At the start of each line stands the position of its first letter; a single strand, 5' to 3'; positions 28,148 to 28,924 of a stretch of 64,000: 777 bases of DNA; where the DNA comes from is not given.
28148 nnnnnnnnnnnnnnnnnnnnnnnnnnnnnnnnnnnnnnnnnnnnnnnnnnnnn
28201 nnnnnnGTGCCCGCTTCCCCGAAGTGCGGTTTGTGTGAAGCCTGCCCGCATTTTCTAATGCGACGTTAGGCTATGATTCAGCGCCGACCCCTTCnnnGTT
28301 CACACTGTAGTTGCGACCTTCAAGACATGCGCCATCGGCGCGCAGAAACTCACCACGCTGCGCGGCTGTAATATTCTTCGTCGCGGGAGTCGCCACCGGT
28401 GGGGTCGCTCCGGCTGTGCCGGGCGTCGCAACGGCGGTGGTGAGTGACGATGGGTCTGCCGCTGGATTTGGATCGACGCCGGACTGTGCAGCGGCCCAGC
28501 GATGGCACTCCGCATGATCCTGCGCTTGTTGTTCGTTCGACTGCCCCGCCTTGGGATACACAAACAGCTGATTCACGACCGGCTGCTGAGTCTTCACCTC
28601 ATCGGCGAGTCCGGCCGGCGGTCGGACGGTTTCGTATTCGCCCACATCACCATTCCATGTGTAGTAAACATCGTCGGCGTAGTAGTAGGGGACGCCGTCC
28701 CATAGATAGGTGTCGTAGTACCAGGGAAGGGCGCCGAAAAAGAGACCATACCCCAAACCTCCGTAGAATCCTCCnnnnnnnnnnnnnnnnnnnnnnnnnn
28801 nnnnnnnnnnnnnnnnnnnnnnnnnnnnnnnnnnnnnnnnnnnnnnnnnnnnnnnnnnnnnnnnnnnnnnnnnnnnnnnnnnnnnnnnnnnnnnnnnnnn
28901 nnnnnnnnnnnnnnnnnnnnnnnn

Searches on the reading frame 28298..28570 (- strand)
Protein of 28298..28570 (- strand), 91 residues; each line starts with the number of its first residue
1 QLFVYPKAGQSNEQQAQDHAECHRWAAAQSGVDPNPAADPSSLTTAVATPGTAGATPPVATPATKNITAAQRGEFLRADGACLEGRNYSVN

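Call 29: find_homologous_proteins(query=A2, max_evalue=0.01)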
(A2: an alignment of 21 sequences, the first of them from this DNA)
Query A2 (21 sequences) (91 aa, profile of the alignment): 844 proteins with E <= 0.01 among 8000 candidates; the best 120 are listed.
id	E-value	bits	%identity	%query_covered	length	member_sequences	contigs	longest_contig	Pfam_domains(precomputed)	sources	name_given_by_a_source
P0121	4.6e-32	128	46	99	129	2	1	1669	-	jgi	jgi:hypothetical protein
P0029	7.0e-32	128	51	99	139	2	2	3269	-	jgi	jgi:hypothetical protein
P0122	7.6e-32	128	48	99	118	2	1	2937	-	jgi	jgi:hypothetical protein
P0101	1.6e-31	127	56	99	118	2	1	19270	-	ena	-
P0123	1.9e-31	126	47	100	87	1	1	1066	-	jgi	jgi:hypothetical protein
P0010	2.4e-31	126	50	99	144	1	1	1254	-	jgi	jgi:hypothetical protein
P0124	5.5e-31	125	52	99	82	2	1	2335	-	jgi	jgi:hypothetical protein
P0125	8.8e-31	124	49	99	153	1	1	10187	-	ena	-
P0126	4.6e-30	122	50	98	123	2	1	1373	-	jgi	jgi:hypothetical protein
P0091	5.7e-30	122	49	99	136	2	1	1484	-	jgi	-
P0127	8.1e-30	121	49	100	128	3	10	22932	-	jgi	jgi:hypothetical protein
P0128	4.7e-29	119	46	100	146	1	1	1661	-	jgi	jgi:hypothetical protein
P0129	6.0e-29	118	49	100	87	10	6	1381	-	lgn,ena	-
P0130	6.3e-29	118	49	99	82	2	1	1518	-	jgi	jgi:hypothetical protein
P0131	7.1e-29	118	50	99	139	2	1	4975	-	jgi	jgi:hypothetical protein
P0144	2.4e-25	107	43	99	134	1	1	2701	PF20125.5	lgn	-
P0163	5.8e-24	102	45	100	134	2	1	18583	PF20125.5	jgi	jgi:hypothetical protein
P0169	9.7e-24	102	40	99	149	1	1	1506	PF20125.5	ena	-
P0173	1.4e-23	101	45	100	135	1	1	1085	PF20125.5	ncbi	-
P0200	9.4e-23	98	45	100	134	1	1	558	PF20125.5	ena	-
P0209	1.2e-22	98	42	100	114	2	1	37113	-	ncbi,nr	ncbi:MAG: hypothetical protein KGL25_02140 [Gammaproteobacteria bacterium]|nr:hypothetical protein [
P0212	1.3e-22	98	41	99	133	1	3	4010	PF20125.5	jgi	jgi:hypothetical protein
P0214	1.4e-22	98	39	99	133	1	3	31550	PF20125.5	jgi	jgi:hypothetical protein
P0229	2.0e-22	97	44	100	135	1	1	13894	PF20125.5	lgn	-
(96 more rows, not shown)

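Call 31: search_protein_families(library=pfam, proteins=[P0144, P0214, P0209], max_evalue=10)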
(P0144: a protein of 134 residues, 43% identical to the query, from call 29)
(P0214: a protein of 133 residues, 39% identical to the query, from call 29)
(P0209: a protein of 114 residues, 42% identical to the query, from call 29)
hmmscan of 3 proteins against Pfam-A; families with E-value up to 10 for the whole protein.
P0144 (134 aa): 1 family
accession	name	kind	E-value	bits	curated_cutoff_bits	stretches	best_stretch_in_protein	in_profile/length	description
PF20125.4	DUF6515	-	9.1e-07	29.3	24.9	1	4-73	88-159/179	Family of unknown function (DUF6515)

P0214 (133 aa): 1 family
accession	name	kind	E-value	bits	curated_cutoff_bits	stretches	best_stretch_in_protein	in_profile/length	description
PF20125.4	DUF6515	-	9.6e-06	26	24.9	1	1-51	86-134/179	Family of unknown function (DUF6515)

P0209 (114 aa): 1 family
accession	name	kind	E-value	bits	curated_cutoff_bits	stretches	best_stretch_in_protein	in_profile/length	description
PF16975.12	UPAR_LY6_2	-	0.07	13.8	31.5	1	59-75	14-30/106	Ly6/PLAUR domain-containing protein 6, Lypd6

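Call 54: search_protein_representatives(alignment_id=A2)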
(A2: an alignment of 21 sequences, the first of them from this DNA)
Query: 21 sequences, 78 profile positions. Proteins with E-value up to 0.001 (for the whole library): 3663; up to 1e-10: 1495; up to 1e-30: 2. The best 150 are listed.
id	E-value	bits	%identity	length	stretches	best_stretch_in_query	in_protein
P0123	6.1e-32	126.3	-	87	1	1-78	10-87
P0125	2.8e-31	124.1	-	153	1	1-78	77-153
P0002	2.8e-28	114.5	-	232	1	1-78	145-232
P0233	3.0e-25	104.8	-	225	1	1-78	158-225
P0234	3.0e-24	101.6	-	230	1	1-78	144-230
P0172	3.9e-24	101.2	-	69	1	4-78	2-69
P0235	5.9e-24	100.7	-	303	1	1-78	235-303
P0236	6.8e-24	100.5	-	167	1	1-78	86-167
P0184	1.1e-23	99.8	-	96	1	2-78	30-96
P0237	1.2e-23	99.7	-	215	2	1-78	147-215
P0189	1.4e-23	99.4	-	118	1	2-78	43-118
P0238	2.5e-23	98.7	-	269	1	1-78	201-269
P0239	3.1e-23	98.3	-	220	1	1-78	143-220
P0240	3.4e-23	98.2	-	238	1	2-78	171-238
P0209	3.7e-23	98.1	-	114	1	1-78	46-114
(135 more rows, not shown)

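Call 60: search_protein_families(library=pfam, alignment_id=A4, max_evalue=0.001)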
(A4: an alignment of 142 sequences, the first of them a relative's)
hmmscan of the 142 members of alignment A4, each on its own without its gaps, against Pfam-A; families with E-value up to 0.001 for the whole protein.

A. member 1, P0233 (225 aa): 0 families

B. families by the number of members that match (of 142 scanned): 6 families
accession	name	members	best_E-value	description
PF20125.4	DUF6515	58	2.6e-19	Family of unknown function (DUF6515)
PF13436.11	Gly-zipper_OmpA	14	1.1e-09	Glycine-zipper domain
PF13441.11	Gly-zipper_YMGG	14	1e-08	YMGG-like Gly-zipper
PF13488.11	Gly-zipper_Omp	9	9.6e-08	Glycine zipper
PF00291.31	PALP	1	4e-18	Pyridoxal-phosphate dependent enzyme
PF11981.13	DUF3482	1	0.00014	Domain of unknown function (DUF3482)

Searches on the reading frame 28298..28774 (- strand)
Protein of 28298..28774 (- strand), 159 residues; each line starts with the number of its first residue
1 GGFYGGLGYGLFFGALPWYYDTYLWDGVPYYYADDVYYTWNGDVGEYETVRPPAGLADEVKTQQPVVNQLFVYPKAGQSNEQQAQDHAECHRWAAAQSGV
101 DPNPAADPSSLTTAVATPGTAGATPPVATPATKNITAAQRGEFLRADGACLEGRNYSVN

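Call 9: find_homologous_proteins(query=window:28298-28774:-)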
Query window:28298-28774:- (159 aa): 237 proteins with E <= 0.001 among 357 candidates; the best 120 are listed.
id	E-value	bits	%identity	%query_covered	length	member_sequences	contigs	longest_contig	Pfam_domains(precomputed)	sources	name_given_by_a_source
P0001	3.1e-59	218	65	91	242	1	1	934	-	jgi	jgi:hypothetical protein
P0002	2.9e-58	215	61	92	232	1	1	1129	-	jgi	jgi:hypothetical protein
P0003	4.9e-58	214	66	93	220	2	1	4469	-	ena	-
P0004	1.8e-57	212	59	93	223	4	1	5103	-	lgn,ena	-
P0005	1.6e-55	206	62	93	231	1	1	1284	-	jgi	jgi:hypothetical protein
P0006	9.2e-54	200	60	99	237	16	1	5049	-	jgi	jgi:hypothetical protein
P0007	1.0e-53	200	60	99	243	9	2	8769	-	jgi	jgi:hypothetical protein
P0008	1.3e-53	199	63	98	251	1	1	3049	-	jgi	jgi:hypothetical protein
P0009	4.7e-53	198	60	94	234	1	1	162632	-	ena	-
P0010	6.8e-53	197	60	93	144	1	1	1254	-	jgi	jgi:hypothetical protein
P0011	6.9e-53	197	59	99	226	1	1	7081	-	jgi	jgi:hypothetical protein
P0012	1.3e-52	196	59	93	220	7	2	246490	-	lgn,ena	-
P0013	2.7e-52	195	62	96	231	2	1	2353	-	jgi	jgi:hypothetical protein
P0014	6.4e-52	194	59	93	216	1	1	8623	-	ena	-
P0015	7.9e-52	194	59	94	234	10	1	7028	-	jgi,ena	-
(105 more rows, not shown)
